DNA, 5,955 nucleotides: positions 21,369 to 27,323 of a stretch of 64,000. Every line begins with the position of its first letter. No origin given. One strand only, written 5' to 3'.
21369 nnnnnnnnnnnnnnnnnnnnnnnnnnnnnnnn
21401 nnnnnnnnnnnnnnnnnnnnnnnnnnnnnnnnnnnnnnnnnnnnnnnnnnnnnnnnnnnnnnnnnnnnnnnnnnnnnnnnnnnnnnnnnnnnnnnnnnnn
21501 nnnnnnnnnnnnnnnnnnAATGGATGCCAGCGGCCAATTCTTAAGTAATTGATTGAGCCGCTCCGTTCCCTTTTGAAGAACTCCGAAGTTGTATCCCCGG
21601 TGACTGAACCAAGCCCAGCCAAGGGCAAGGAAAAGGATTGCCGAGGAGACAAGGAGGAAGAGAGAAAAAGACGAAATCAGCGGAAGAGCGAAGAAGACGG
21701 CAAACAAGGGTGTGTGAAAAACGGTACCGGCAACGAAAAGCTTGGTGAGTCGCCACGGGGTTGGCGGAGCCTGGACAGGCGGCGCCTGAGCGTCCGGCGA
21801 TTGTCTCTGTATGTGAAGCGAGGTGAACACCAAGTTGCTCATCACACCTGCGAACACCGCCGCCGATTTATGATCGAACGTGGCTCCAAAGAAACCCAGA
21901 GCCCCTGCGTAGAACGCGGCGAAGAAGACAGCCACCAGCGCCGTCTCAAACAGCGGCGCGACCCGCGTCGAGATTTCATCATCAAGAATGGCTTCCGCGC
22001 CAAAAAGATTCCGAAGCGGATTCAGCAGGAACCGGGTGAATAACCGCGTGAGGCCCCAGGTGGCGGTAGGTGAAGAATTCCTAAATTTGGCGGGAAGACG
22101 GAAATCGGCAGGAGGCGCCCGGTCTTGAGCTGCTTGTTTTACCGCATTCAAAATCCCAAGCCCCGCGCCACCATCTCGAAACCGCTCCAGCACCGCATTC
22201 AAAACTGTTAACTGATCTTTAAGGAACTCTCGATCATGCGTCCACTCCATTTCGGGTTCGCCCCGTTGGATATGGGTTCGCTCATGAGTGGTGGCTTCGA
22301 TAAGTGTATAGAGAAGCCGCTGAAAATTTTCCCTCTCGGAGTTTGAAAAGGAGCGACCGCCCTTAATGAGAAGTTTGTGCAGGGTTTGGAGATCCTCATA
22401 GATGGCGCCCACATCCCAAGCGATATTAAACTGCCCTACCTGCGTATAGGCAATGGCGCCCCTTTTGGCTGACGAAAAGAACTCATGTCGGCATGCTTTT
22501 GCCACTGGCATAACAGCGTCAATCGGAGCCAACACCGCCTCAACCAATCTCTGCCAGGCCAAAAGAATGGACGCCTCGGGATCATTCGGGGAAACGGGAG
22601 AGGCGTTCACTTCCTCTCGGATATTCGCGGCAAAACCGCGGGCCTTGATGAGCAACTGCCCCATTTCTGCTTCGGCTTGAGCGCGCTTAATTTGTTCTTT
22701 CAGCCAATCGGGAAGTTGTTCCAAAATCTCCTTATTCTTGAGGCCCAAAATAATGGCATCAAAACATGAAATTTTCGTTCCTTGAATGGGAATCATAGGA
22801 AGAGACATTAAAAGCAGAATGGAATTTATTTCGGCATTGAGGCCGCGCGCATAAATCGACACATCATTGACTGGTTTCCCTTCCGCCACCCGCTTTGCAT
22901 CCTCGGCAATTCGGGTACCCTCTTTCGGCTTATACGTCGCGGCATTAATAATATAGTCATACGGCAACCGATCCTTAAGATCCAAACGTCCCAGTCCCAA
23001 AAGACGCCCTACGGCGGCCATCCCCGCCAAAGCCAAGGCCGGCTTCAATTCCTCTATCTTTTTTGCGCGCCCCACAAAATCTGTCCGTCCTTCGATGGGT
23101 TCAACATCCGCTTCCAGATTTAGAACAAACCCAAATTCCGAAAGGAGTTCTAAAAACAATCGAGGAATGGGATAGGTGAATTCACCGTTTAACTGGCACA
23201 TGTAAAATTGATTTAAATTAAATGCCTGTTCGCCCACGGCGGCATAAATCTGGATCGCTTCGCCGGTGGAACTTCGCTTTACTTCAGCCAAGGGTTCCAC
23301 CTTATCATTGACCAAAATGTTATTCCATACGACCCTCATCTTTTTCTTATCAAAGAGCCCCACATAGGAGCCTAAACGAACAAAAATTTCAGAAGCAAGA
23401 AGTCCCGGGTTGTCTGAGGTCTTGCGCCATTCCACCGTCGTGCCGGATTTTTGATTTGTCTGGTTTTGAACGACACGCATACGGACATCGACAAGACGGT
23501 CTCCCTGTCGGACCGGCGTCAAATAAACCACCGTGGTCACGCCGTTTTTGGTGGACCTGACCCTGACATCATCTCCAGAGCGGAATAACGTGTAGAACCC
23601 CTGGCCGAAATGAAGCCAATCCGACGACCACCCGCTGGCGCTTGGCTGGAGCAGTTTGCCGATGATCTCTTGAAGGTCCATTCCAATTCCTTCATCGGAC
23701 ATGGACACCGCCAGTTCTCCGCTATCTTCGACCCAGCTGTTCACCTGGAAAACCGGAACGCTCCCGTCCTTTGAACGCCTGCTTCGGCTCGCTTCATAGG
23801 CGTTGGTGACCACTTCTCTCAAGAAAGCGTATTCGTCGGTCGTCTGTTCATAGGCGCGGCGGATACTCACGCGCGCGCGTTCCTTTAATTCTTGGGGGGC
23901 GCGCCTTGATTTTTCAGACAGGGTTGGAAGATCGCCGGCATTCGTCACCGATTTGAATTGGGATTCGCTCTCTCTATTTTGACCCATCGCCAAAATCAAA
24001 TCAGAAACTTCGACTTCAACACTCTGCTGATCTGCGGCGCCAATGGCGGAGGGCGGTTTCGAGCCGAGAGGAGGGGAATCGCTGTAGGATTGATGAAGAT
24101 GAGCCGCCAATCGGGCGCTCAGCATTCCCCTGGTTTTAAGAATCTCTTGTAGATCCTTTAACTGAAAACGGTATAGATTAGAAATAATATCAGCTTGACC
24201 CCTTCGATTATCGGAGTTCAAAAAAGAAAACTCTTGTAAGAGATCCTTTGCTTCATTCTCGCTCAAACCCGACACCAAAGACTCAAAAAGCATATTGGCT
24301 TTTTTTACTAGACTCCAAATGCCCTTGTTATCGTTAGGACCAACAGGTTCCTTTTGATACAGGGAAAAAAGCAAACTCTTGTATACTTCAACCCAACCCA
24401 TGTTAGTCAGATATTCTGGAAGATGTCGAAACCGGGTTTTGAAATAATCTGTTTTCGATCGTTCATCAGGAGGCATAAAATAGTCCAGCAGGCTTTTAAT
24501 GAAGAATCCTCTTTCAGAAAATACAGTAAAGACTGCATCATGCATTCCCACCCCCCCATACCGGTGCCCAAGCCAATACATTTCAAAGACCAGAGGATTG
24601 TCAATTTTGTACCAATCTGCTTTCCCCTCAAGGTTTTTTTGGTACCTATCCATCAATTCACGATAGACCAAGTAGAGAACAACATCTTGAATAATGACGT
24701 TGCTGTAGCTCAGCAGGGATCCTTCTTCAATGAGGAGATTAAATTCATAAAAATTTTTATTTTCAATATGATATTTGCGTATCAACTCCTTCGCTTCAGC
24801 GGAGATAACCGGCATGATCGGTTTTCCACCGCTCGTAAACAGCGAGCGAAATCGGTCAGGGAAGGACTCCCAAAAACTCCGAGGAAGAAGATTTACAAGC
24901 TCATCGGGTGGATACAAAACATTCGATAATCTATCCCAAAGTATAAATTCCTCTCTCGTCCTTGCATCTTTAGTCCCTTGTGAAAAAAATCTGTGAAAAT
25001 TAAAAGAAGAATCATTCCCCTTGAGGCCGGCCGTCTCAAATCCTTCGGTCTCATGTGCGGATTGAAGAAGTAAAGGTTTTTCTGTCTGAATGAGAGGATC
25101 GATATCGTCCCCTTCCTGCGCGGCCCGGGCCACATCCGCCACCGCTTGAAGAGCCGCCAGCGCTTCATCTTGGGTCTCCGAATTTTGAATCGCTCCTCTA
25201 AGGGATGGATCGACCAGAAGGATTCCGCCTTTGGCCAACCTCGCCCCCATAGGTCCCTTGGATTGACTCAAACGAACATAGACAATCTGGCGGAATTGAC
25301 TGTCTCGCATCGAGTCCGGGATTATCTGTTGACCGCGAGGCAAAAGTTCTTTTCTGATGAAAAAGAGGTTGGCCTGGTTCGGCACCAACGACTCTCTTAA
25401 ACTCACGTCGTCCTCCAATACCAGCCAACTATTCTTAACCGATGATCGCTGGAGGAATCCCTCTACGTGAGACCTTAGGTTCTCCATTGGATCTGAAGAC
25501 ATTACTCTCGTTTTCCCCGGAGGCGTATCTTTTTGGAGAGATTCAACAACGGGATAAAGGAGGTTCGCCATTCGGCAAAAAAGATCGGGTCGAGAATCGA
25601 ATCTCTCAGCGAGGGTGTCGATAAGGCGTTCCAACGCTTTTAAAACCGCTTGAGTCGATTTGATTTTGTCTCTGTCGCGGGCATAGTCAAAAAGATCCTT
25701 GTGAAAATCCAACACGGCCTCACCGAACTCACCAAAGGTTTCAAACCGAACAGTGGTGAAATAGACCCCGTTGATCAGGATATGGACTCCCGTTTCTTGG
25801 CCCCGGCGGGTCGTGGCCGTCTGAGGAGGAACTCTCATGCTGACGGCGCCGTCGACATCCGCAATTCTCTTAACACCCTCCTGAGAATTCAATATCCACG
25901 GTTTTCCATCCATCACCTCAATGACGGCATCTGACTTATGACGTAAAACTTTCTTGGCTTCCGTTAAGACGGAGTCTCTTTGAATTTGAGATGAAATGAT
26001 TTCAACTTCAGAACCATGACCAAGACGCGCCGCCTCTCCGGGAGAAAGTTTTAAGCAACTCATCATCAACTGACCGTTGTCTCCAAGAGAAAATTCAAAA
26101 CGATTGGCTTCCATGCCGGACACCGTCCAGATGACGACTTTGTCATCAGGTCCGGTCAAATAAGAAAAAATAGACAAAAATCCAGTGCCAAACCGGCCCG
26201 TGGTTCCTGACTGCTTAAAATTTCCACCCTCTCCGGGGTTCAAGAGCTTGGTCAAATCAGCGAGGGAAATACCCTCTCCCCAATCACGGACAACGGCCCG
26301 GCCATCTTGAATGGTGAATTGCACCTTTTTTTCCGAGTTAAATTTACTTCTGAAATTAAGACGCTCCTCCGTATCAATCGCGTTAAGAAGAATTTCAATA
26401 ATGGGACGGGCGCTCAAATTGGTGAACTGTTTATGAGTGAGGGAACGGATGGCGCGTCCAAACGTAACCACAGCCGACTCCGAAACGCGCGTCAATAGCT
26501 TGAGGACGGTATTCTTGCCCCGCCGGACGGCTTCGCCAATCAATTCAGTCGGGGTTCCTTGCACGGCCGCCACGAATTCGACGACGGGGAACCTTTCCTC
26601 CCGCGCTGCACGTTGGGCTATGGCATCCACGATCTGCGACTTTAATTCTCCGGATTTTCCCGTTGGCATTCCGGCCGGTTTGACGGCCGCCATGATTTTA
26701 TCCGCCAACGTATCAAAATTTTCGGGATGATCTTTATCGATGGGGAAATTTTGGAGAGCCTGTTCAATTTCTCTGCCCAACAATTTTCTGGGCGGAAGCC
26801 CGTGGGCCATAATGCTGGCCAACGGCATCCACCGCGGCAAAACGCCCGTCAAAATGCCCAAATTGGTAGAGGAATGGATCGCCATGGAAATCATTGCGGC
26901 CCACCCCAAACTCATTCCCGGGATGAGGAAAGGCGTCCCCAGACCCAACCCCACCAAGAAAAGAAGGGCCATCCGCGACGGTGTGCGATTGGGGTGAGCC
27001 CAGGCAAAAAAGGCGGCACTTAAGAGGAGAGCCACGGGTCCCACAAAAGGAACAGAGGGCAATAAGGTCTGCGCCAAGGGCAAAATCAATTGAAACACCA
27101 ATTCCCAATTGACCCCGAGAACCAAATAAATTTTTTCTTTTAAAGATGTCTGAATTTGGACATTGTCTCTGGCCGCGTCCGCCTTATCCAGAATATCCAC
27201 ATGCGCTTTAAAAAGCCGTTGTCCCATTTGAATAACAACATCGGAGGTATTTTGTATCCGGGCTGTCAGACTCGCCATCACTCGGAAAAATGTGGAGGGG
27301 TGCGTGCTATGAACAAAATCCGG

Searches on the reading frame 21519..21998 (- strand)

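Call 51: search_protein_families(library=pfam, proteins=[window:21519-21998:-], max_evalue=10)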
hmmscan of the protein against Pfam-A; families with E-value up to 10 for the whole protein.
seq(160 aa): 1 family
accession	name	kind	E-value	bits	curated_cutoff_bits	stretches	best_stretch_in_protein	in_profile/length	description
PF11808.13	PhoR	-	0.5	11.2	27.1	1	27-79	10-61/86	Phosphate regulon sensor protein PhoR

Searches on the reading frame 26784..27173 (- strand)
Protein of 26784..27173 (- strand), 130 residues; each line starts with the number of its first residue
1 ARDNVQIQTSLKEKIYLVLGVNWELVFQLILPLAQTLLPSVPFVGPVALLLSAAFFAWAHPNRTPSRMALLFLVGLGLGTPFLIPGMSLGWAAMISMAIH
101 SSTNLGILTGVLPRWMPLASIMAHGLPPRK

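Call 51: search_protein_families(library=pfam, proteins=[window:26784-27173:-], max_evalue=10)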
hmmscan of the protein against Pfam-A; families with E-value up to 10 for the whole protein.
seq(130 aa): 3 families
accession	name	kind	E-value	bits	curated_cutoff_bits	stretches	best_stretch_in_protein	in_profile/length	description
PF02517.21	Rce1-like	-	0.0059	17.3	22.4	1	24-102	20-89/93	Type II CAAX prenyl endopeptidase Rce1-like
PF25129.1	Pyr4-TMTC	-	0.034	14.3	27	1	15-80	50-121/227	Pyr4-like transmembrane terpene cyclases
PF14851.11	FAM176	-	0.052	13.8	31.5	1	50-79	4-33/152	FAM176 family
